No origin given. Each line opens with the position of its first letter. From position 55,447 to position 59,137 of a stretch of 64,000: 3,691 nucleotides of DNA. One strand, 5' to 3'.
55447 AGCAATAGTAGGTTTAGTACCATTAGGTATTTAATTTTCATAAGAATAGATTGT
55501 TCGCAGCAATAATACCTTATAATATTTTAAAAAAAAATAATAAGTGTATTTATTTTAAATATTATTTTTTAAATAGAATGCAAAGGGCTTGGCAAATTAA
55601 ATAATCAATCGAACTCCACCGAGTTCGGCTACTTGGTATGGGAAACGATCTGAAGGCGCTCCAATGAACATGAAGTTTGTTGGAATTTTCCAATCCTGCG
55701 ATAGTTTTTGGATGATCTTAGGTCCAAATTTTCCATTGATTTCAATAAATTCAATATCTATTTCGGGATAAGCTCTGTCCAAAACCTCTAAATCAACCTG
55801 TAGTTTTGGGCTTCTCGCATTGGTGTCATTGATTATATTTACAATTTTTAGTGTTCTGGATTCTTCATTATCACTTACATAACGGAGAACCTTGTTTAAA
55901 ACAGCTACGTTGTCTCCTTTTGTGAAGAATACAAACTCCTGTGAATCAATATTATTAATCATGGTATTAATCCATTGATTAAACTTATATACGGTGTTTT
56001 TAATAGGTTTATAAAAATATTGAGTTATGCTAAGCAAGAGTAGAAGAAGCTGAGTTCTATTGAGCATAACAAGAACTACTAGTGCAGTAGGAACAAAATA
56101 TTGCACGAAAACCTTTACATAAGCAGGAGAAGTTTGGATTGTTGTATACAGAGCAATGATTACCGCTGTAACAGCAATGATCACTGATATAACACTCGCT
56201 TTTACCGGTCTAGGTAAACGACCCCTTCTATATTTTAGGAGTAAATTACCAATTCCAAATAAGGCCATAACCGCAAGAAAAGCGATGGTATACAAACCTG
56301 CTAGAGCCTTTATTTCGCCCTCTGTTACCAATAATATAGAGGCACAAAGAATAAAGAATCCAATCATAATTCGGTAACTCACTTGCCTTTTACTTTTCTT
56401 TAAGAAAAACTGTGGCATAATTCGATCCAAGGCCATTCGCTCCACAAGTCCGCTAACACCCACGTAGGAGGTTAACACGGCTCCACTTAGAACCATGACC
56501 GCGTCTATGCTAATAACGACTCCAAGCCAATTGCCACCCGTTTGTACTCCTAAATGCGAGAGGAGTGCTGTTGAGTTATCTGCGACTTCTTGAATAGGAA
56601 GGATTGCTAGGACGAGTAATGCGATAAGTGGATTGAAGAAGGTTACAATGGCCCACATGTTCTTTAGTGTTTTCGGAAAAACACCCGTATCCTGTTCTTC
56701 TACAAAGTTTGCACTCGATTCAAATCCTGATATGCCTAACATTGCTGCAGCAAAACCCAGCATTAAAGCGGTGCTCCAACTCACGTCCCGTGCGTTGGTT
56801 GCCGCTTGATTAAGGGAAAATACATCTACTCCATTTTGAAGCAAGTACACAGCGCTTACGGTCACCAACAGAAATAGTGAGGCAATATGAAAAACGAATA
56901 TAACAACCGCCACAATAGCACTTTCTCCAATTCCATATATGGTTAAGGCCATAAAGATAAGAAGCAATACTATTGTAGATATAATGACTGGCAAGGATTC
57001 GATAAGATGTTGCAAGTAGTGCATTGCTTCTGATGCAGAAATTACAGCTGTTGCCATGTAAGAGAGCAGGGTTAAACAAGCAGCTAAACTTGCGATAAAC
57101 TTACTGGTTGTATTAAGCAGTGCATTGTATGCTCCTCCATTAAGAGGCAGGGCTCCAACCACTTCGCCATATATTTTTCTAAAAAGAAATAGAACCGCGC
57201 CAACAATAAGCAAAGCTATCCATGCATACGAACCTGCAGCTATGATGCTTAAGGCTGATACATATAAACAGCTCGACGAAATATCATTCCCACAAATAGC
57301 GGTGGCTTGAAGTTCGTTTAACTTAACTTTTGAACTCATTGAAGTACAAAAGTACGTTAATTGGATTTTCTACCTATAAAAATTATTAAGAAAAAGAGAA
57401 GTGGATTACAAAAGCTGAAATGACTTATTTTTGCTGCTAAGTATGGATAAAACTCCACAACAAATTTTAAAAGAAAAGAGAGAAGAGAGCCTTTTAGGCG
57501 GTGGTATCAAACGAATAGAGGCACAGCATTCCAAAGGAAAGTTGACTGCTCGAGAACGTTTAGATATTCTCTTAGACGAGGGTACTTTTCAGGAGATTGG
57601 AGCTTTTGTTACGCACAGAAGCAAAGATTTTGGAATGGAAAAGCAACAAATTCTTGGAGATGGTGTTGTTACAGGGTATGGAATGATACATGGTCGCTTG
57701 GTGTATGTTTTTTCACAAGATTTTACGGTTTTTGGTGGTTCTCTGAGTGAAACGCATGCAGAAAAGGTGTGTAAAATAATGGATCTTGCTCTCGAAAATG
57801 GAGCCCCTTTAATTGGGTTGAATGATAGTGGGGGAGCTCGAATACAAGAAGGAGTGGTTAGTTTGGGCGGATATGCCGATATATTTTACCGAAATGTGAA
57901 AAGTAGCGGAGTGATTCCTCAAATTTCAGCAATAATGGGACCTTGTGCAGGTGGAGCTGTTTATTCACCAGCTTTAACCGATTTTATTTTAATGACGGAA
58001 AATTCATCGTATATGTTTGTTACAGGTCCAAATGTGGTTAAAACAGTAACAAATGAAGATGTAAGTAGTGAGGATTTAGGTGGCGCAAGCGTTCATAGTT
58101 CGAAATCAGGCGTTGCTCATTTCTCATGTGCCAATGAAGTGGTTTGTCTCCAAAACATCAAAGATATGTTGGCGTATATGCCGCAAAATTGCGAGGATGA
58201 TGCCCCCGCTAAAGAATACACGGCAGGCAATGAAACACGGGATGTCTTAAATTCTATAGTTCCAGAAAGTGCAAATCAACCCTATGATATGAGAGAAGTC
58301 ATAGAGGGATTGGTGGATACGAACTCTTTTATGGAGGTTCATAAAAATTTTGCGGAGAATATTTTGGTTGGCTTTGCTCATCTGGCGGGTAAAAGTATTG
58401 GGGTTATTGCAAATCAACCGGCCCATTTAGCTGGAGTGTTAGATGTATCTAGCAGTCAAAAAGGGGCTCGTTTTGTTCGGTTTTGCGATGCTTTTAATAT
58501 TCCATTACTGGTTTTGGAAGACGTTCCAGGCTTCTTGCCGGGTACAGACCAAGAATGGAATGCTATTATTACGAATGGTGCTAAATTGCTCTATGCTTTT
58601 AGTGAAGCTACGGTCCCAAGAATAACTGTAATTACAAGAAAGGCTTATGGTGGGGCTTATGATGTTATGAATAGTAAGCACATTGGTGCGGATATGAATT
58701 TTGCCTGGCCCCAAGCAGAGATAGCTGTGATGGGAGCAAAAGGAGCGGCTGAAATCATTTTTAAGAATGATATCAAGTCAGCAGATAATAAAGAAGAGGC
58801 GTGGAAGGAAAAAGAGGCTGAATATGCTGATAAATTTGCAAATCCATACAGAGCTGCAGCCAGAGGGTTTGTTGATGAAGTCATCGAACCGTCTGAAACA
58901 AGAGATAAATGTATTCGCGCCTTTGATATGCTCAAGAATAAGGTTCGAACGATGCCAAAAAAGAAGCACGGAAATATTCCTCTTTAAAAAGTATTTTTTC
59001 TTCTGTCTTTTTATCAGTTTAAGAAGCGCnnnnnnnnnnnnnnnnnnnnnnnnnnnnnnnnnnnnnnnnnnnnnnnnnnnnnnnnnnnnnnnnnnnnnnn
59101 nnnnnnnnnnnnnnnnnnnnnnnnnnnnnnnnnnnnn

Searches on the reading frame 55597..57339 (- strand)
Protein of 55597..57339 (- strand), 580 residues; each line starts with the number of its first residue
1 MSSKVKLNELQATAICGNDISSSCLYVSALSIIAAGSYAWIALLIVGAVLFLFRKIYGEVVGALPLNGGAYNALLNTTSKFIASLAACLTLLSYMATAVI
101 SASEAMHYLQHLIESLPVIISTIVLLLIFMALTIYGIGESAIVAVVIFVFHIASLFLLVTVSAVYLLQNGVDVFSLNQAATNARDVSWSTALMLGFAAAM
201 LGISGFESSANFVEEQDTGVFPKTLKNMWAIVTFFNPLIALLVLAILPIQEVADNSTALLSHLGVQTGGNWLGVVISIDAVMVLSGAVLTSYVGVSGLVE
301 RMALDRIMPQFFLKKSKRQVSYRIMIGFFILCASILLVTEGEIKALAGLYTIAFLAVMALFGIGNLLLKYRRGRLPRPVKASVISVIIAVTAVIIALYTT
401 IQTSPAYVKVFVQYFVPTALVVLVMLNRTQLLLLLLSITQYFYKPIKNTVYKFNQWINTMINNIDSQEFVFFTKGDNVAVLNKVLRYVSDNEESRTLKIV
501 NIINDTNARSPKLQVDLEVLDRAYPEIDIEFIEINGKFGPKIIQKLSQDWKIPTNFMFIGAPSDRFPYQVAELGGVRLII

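Call 15: search_protein_families(library=pfam, proteins=[window:55597-57339:-], max_evalue=0.01)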
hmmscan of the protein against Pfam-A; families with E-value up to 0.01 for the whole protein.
window:55597-57339:- (580 aa): 1 family
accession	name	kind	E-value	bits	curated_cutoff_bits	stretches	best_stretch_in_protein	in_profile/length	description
PF13520.12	AA_permease_2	-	3.1e-56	191.5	27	1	7-424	1-425/427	Amino acid permease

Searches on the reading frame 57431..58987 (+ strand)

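Call 15: search_protein_families(library=pfam, proteins=[window:57431-58987:+], max_evalue=0.01)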
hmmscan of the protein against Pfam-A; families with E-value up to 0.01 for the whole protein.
window:57431-58987:+ (518 aa): 2 families
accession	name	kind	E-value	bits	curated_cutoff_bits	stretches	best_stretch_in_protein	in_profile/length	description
PF01039.27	Carboxyl_trans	-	2.5e-196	653.5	22.3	1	32-516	2-493/493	Carboxyl transferase domain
PF03255.19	ACCA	-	5.7e-10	39.3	23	1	311-451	94-238/310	Acetyl co-enzyme A carboxylase carboxyltransferase-like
